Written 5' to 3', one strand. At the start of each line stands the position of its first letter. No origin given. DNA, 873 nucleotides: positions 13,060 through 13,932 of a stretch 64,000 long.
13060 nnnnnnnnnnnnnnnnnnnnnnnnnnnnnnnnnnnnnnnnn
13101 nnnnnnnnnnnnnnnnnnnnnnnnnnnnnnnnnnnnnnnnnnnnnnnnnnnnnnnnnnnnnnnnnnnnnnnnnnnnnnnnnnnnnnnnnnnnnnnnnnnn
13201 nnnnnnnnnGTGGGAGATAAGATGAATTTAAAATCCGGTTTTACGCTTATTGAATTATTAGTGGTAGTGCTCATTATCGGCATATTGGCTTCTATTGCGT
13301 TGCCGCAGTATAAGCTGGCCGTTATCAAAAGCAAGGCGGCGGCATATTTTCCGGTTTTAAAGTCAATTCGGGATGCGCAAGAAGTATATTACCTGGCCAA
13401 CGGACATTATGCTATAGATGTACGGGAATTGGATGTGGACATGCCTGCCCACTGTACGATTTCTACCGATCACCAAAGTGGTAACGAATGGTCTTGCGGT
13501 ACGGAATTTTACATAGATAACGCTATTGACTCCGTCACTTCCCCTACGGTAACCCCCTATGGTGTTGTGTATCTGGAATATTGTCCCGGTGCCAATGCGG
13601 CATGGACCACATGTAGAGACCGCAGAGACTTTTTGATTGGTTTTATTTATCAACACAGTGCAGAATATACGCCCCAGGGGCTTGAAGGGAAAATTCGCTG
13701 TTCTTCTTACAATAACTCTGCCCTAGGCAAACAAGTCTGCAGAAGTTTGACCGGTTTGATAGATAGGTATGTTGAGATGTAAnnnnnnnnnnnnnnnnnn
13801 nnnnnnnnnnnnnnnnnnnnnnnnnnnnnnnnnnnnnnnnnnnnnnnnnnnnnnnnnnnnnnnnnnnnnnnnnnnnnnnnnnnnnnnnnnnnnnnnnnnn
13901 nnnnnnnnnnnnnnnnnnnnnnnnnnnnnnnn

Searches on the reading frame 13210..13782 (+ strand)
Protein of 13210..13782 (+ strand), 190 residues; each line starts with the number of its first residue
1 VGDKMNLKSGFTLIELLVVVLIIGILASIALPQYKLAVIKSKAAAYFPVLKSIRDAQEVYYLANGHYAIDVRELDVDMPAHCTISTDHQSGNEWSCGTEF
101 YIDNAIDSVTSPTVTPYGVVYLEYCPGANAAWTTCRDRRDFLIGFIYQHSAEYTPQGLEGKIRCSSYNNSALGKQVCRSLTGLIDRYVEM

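Call 36: search_protein_families(library=pfam, proteins=[window:13210-13782:+], max_evalue=0.001)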
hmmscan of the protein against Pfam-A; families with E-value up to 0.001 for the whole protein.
window:13210-13782:+ (190 aa): 1 family
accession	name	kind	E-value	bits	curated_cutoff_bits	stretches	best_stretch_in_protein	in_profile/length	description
PF07963.17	N_methyl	-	7.9e-08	32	21.2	1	5-31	1-27/27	Prokaryotic N-terminal methylation motif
